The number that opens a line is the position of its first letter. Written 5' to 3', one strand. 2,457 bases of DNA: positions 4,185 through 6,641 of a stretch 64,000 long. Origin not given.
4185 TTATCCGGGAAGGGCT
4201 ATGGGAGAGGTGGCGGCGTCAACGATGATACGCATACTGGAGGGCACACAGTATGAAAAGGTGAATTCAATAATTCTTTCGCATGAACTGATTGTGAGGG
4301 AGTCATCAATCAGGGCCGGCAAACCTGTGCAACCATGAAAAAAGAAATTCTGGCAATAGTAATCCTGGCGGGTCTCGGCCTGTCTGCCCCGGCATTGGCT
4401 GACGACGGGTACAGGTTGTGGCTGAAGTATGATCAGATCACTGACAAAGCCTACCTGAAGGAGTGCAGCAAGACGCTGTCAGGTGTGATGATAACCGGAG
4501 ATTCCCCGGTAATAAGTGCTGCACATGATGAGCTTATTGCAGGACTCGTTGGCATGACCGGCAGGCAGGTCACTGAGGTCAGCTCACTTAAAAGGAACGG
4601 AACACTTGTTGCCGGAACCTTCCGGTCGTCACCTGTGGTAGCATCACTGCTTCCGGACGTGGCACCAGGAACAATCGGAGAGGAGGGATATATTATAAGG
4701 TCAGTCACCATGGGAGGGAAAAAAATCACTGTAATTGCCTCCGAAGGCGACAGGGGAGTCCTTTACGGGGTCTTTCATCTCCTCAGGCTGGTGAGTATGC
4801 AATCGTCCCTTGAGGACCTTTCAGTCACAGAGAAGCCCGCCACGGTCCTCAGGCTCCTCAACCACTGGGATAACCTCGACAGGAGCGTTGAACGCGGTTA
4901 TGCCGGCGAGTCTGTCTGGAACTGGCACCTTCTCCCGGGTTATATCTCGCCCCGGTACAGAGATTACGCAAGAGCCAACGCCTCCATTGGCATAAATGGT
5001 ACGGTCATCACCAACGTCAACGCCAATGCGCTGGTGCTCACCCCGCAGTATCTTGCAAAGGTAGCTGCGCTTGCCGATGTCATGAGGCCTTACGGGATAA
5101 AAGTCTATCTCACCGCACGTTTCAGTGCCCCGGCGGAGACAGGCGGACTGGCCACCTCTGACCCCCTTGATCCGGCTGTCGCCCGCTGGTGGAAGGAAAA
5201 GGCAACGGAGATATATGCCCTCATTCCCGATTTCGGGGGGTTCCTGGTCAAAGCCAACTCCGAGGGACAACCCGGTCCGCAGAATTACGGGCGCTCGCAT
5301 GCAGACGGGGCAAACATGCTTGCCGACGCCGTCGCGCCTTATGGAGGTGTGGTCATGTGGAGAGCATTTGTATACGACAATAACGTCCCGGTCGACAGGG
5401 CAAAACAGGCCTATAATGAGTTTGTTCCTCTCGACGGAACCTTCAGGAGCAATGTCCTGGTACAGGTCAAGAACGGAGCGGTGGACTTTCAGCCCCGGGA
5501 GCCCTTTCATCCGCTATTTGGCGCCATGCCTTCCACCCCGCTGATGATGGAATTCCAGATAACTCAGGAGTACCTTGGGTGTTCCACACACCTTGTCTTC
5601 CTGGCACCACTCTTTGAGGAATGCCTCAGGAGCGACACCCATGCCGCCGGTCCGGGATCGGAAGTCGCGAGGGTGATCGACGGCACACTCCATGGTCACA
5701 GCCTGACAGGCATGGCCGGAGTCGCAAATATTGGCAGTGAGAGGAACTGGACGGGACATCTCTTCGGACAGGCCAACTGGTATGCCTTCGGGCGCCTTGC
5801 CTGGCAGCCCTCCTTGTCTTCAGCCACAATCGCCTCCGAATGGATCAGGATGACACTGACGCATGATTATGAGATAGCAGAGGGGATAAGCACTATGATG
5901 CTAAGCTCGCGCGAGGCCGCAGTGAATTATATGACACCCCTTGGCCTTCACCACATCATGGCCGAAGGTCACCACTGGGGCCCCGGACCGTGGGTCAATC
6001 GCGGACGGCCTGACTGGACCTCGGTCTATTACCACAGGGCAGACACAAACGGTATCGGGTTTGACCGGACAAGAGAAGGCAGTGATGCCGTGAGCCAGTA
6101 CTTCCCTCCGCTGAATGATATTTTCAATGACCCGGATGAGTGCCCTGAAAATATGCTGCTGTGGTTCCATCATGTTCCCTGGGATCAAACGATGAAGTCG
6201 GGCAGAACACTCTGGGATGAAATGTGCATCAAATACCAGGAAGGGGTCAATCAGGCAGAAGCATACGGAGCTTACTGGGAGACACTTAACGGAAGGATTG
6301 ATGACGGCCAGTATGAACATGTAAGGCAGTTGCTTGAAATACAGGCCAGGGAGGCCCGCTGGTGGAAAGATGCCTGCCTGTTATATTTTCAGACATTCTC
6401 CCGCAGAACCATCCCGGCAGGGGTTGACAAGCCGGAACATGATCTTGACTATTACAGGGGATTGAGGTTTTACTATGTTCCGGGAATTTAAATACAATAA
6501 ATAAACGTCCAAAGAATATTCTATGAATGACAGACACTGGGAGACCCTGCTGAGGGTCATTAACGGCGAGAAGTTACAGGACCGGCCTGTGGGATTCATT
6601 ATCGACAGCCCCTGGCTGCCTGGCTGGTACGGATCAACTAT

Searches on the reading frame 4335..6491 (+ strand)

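Call 69: search_protein_families(library=pfam, proteins=[window:4335-6491:+], max_evalue=0.00001)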
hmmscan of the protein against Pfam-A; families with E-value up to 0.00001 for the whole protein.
window:4335-6491:+ (718 aa): 3 families
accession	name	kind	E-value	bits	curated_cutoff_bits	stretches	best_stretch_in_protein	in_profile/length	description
PF07488.18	Glyco_hydro_67M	-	2e-150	500.8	23.5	1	154-472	3-326/326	Glycosyl hydrolase family 67 middle domain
PF07477.17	Glyco_hydro_67C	-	2.1e-91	305.9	27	1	473-696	1-221/223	Glycosyl hydrolase family 67 C-terminus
PF03648.19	Glyco_hydro_67N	-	1.1e-23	84.2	24.3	1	28-149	1-120/120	Glycosyl hydrolase family 67 N-terminus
